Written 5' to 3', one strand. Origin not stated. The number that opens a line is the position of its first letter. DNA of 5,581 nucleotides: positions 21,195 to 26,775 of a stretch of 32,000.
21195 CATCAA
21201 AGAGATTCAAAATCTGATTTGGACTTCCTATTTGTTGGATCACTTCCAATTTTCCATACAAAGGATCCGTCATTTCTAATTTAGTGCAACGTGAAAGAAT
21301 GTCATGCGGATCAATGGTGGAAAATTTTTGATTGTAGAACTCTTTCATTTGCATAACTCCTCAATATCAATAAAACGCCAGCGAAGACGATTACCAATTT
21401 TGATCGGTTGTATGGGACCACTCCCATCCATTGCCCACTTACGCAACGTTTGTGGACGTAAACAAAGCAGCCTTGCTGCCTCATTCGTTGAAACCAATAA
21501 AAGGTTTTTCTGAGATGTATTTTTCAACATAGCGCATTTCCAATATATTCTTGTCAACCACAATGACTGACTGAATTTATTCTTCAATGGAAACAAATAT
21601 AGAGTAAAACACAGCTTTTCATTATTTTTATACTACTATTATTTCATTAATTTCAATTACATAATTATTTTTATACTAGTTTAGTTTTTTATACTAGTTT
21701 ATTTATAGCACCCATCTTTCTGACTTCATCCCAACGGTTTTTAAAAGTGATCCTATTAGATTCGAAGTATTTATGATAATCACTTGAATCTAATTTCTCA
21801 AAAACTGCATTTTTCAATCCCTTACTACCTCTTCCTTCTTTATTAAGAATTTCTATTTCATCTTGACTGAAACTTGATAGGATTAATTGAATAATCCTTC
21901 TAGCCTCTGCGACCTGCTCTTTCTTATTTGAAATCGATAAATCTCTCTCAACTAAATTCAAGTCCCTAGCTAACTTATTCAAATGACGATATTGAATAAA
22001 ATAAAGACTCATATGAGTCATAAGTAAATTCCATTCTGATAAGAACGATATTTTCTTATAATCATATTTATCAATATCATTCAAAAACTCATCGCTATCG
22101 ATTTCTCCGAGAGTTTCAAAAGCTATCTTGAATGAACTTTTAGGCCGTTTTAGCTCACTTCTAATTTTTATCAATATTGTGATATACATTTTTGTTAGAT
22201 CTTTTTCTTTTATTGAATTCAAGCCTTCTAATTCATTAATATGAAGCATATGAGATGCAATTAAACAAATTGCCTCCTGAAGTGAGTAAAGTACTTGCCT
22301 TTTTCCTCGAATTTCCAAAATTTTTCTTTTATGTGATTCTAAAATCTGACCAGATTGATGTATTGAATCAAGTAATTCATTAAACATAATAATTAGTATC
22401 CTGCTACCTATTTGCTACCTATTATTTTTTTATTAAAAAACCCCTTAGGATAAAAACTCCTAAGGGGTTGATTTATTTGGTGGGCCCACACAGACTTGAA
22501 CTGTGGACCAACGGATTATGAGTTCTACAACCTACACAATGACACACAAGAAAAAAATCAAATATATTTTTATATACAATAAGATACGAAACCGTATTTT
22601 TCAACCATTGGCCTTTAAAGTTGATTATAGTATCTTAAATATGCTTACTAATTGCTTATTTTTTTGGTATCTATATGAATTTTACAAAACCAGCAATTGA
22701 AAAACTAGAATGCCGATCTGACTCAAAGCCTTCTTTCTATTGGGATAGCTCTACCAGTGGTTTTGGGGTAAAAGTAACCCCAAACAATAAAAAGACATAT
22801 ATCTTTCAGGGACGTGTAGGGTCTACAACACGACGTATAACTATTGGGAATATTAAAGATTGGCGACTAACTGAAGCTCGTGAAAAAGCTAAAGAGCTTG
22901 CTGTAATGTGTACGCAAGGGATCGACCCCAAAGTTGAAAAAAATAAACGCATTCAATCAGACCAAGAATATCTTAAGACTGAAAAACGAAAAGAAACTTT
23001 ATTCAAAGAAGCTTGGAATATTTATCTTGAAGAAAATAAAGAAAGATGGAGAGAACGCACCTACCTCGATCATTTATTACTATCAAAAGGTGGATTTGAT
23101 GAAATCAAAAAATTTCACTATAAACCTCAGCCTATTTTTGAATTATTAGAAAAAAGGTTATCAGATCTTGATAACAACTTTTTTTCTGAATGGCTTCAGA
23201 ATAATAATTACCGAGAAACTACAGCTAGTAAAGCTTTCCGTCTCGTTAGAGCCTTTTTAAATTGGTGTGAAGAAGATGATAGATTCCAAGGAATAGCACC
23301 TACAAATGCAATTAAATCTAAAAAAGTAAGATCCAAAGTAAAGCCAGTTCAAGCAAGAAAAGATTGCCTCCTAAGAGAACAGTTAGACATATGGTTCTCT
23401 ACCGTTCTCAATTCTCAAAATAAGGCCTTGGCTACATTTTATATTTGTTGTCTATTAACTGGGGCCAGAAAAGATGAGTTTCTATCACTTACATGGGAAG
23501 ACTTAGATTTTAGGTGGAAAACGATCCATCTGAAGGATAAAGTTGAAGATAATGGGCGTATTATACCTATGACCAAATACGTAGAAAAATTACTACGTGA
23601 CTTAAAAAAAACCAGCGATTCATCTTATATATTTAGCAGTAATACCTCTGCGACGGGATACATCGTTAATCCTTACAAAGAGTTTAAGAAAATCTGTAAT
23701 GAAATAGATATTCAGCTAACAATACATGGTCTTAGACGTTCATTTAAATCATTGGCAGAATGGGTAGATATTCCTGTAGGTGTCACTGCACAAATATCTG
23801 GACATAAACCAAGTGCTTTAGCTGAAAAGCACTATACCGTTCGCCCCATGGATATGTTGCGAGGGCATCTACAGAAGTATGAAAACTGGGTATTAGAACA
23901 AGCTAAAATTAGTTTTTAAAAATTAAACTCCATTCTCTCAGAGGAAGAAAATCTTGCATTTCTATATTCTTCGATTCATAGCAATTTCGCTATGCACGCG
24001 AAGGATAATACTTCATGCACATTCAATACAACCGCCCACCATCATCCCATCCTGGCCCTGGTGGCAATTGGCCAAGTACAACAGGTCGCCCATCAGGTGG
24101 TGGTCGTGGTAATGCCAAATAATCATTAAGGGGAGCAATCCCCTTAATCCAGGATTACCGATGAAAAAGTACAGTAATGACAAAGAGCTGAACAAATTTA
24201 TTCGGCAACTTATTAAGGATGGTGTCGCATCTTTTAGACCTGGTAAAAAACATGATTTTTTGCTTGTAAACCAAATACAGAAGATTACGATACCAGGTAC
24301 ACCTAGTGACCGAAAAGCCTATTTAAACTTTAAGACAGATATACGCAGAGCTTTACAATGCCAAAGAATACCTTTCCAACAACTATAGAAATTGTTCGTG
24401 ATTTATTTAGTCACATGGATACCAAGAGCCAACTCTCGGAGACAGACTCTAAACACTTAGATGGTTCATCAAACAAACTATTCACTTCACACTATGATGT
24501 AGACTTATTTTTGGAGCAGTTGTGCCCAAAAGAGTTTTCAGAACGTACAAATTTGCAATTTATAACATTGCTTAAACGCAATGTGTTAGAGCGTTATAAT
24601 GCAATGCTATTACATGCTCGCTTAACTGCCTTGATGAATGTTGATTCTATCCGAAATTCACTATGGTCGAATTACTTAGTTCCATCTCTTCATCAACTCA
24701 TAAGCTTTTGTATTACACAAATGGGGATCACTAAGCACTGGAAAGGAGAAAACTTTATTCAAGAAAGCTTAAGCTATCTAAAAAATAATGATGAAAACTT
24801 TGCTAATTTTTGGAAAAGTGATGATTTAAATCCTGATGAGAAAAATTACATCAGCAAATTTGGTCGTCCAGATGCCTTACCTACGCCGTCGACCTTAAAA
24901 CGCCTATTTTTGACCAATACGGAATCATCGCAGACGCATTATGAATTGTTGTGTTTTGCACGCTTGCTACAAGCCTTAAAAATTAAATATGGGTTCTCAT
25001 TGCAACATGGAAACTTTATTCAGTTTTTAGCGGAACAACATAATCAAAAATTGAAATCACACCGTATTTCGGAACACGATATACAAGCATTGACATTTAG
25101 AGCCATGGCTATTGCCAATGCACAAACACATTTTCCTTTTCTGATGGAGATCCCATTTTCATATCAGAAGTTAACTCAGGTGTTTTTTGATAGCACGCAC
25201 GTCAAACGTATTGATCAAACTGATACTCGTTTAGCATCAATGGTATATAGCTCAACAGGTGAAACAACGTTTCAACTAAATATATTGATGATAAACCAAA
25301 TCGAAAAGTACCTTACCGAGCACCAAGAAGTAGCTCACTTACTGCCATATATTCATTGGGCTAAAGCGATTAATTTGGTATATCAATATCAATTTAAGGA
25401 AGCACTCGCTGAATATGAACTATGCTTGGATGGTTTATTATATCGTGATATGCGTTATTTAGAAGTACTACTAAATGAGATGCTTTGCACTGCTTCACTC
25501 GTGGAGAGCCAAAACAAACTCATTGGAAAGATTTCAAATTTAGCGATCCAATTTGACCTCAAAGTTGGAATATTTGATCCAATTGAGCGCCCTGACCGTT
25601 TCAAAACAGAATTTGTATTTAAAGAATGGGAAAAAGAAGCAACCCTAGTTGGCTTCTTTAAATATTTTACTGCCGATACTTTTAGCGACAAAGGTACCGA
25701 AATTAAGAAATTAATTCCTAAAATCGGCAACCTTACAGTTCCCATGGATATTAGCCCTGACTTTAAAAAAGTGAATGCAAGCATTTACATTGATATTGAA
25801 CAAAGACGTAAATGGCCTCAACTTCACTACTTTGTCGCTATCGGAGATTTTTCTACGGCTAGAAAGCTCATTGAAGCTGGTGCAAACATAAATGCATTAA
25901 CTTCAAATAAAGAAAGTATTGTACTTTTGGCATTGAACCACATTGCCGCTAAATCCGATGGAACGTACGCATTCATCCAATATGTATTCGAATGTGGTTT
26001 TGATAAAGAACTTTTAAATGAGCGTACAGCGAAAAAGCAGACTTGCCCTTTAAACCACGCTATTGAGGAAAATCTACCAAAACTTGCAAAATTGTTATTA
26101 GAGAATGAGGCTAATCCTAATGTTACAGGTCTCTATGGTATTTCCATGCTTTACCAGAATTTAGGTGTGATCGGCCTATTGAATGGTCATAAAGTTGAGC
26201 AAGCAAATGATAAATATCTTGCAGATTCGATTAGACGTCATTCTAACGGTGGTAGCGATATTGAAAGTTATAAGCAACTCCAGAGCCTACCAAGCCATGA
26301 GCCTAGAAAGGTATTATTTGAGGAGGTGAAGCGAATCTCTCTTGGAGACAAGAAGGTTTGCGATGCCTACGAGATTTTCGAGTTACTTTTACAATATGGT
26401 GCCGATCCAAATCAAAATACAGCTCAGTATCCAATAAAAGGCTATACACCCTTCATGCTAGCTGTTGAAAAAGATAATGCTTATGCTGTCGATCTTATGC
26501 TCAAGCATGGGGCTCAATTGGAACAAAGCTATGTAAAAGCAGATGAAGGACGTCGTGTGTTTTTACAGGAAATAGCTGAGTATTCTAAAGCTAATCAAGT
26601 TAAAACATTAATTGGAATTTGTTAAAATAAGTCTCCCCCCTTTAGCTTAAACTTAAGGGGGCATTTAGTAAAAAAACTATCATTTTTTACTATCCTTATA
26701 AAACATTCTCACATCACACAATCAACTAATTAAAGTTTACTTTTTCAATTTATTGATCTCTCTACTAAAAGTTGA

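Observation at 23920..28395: Integrase-proximal cargo of unknown function embedded between CRISPR-Cas and type I R-M, a candidate undescribed defence module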

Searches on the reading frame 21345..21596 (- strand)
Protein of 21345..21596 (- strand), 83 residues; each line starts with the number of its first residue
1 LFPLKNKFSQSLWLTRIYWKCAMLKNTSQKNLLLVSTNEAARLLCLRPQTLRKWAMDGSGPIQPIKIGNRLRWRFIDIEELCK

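Call 4: search_protein_families(library=pfam, proteins=[window:21345-21596:-], max_evalue=0.1)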
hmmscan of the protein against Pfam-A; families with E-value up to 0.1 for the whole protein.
window:21345-21596:- (83 aa): 2 families
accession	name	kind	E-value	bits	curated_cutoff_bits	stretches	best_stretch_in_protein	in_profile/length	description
PF12728.13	HTH_17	-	2.7e-06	28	27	1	35-80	2-45/51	Helix-turn-helix domain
PF13551.12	HTH_29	-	0.03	14.8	28.1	1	36-57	14-35/64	Winged helix-turn helix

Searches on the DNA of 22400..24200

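Call 101: search_rna_families(source=window, start=22400, end=24200, threshold=evalue, max_evalue=1, show_alignments=2)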
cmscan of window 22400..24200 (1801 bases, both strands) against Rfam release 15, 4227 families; matches with E-value up to 1: 2.
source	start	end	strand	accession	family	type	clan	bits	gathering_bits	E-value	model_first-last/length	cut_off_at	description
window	22429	22507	-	RF04312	trpB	Cis-reg;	-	29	59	0.17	1-107/107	no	trpB ncRNA motif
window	23129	23188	-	RF01078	PK-PYVV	Cis-reg;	-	20.9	65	0.86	1-58/58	no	3'-terminal pseudoknot in PYVV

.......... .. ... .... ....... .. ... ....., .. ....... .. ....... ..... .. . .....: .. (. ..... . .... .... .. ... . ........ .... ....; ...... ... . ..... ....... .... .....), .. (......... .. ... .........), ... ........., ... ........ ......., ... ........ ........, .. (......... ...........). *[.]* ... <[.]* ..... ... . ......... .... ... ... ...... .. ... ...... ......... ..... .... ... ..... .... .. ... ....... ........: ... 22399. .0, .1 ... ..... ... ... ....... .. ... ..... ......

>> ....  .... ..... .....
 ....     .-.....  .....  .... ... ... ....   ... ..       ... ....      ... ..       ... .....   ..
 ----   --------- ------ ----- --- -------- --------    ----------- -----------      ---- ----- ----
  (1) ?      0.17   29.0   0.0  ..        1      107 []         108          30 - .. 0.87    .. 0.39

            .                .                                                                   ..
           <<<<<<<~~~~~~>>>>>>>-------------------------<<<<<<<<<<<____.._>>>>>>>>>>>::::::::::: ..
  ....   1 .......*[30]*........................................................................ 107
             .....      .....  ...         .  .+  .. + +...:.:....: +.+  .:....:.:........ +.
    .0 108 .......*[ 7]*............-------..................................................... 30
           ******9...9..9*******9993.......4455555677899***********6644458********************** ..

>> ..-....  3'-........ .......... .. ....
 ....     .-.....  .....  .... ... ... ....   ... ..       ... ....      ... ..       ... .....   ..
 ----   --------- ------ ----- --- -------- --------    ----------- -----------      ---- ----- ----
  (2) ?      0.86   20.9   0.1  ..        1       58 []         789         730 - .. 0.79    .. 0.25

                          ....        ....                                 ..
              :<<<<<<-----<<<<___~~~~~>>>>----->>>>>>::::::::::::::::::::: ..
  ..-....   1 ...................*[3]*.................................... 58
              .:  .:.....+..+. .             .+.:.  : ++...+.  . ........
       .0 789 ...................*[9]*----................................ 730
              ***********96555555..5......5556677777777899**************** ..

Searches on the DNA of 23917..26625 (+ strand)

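Call 85: search_dna_similar(query=window:23917-26625:+, collection=plasmids, mode=distant, max_rows=10)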
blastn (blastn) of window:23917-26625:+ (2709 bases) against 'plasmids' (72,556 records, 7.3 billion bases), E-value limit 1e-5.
Records with a match: 3; places in all: 3; records where one place covers at least 80% of the query: 3.
Best place of each record, by identity: 95-99% 3.
By first word of the organism name: Acinetobacter 3.
By predicted mobility (MOB-suite, as given by PLSDB): mobilizable 3.
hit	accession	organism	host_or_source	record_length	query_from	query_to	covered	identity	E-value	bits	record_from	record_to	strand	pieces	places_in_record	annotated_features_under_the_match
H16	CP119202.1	Acinetobacter soli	Homo sapiens,blood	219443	1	2697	100%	96.7%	0e+0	4460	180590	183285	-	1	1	ankyrin repeat domain-containing protein | hypothetical protein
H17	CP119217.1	Acinetobacter soli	Homo sapiens,blood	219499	1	2697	100%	96.7%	0e+0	4452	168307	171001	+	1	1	ankyrin repeat domain-containing protein | hypothetical protein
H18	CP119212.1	Acinetobacter soli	Homo sapiens,blood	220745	1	2697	100%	96.6%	0e+0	4447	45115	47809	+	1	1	ankyrin repeat domain-containing protein | hypothetical protein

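Call 86: get_annotated_region(hit=H17, flank=9000)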
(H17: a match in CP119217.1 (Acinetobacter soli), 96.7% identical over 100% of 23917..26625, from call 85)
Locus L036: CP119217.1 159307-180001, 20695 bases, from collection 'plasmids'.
description: Acinetobacter soli strain AS967-1 plasmid pAS967-1-2, complete sequence
organism: Acinetobacter soli (NCBI taxid 487316)
taxonomy: Bacteria; Pseudomonadota; Gammaproteobacteria; Moraxellales; Moraxellaceae; Acinetobacter; Acinetobacter soli
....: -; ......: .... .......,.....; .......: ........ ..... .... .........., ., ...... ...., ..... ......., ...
typing (MOB-suite, as given by PLSDB): mobilizable; replicon rep_cluster_639; relaxase MOBP
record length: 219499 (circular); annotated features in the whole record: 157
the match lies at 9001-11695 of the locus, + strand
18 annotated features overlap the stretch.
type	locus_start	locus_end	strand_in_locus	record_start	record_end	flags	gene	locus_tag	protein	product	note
CDS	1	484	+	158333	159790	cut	-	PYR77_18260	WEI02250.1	cytochrome ubiquinol oxidase subunit I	-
CDS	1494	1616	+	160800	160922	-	-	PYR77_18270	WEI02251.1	DUF2474 domain-containing protein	-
CDS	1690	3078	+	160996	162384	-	-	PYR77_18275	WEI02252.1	PLP-dependent aminotransferase family protein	-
CDS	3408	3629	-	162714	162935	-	-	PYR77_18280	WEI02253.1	helix-turn-helix transcriptional regulator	-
CDS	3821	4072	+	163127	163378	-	-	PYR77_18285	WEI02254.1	hypothetical protein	-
CDS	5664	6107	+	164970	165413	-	-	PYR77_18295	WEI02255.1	PPC domain-containing protein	-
CDS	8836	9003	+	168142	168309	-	-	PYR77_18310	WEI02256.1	hypothetical protein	-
CDS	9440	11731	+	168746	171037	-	-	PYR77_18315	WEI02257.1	ankyrin repeat domain-containing protein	-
CDS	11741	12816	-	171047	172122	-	-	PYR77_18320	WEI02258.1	IS3 family transposase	-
CDS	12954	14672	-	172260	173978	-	-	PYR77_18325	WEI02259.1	DUF262 domain-containing HNH endonuclease family protein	-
CDS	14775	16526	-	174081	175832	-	-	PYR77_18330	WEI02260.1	AAA domain-containing protein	-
CDS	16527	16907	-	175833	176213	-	-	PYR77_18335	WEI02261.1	hypothetical protein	-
CDS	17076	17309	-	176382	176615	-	-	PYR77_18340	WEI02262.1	hypothetical protein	-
CDS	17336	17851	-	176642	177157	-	-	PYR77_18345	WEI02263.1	hypothetical protein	-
CDS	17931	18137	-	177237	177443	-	-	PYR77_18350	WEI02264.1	hypothetical protein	-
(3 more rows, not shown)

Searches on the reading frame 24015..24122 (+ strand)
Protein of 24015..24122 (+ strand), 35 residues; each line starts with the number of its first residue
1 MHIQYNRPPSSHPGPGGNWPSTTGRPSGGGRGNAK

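Call 51: search_protein_families(library=phrogs, proteins=[window:24015-24122:+], max_evalue=0.01)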
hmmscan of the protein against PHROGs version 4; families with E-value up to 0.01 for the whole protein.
window:24015-24122:+ (35 aa): 0 families

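Call 72: search_protein_families(library=pfam, proteins=[window:24015-24122:+], max_evalue=0.01)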
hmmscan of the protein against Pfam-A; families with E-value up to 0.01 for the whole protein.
window:24015-24122:+ (35 aa): 0 families

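Call 98: search_protein_families(library=padloc, proteins=[window:24015-24122:+], max_evalue=1)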
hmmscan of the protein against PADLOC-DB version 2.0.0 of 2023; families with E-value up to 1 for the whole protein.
window:24015-24122:+ (35 aa): 0 families

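Call 103: list_cluster_members(proteins=[window:24015-24122:+, window:24161-24388:+, window:24358-26625:+, P0001, P0035])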
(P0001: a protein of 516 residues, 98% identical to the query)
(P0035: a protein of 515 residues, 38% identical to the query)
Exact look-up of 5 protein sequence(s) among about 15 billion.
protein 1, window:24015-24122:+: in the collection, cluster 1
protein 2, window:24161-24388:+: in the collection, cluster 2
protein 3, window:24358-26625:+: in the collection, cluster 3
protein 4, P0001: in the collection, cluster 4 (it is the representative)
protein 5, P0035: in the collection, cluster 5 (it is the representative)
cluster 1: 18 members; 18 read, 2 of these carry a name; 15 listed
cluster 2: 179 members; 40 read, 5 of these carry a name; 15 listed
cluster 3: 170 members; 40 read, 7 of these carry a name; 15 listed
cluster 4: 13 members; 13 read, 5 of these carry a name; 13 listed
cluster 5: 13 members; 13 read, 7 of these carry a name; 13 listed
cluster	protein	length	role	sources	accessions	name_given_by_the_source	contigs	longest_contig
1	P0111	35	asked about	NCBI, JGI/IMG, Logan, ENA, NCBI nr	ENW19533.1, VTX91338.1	Uncharacterised protein [Acinetobacter junii] | hypothetical protein | hypothetical protein F926_02282 [Acinetobacter haemolyticus NIPH 261]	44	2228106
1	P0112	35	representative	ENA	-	-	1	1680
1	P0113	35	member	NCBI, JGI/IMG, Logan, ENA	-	hypothetical protein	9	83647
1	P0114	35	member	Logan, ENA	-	-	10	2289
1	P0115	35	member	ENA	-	-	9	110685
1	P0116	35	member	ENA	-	-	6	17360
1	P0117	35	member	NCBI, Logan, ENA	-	-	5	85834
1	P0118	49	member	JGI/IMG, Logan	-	-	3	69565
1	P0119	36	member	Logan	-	-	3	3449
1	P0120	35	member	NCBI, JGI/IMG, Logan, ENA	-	-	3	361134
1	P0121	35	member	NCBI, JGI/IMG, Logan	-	-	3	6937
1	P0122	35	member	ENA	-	-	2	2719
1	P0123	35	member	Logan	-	-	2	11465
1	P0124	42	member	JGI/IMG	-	-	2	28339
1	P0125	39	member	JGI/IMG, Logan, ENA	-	-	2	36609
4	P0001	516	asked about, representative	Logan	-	-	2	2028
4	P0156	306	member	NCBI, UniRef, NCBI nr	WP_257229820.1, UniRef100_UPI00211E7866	hypothetical protein [Acinetobacter sp. YH01004] | hypothetical protein n=1 Tax=Acinetobacter sp. YH01004 TaxID=2601020 RepID=UPI00211E7866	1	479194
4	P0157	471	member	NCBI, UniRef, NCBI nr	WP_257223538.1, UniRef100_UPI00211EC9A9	hypothetical protein [Acinetobacter sp. YH12100] | hypothetical protein n=2 Tax=unclassified Acinetobacter TaxID=196816 RepID=UPI00211EC9A9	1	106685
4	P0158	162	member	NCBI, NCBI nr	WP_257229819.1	hypothetical protein [Acinetobacter sp. YH01004]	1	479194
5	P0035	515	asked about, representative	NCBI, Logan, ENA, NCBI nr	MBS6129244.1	MAG: hypothetical protein KIA57_02250 [Enterobacter cloacae] | hypothetical protein [Enterobacter cloacae]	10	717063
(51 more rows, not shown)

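Call 104: find_encoding_contigs(protein=P0157, flank=6000, max_places=2)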
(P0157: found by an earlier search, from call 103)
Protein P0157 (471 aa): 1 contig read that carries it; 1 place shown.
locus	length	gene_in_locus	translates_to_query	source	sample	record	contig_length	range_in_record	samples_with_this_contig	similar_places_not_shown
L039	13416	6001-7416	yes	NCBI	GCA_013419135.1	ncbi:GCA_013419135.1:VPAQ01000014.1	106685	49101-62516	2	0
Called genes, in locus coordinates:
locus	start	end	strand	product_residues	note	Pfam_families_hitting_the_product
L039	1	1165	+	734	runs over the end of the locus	PF12161:HsdM_N, PF02384:N6_Mtase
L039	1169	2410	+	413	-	PF01420:Methylase_S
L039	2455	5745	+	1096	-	PF04313:HSDR_N, PF00270:DEAD (weak), PF04851:ResIII, PF18766:SWI2_SNF2, PF22679:T1R_D3-like, PF11867:T1RH-like_C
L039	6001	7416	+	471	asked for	-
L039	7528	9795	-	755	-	PF12796:Ank_2 (faint), PF00023:Ank (faint), PF13606:Ank_3 (faint), PF13857:Ank_5 (faint)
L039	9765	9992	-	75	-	-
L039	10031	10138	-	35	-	-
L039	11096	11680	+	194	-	PF03848:TehB, PF13489:Methyltransf_23, PF13847:Methyltransf_31 (weak), PF08241:Methyltransf_11, PF08242:Methyltransf_12, PF13649:Methyltransf_25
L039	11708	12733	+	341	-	PF13395:HNH_4 (faint)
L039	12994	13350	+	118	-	-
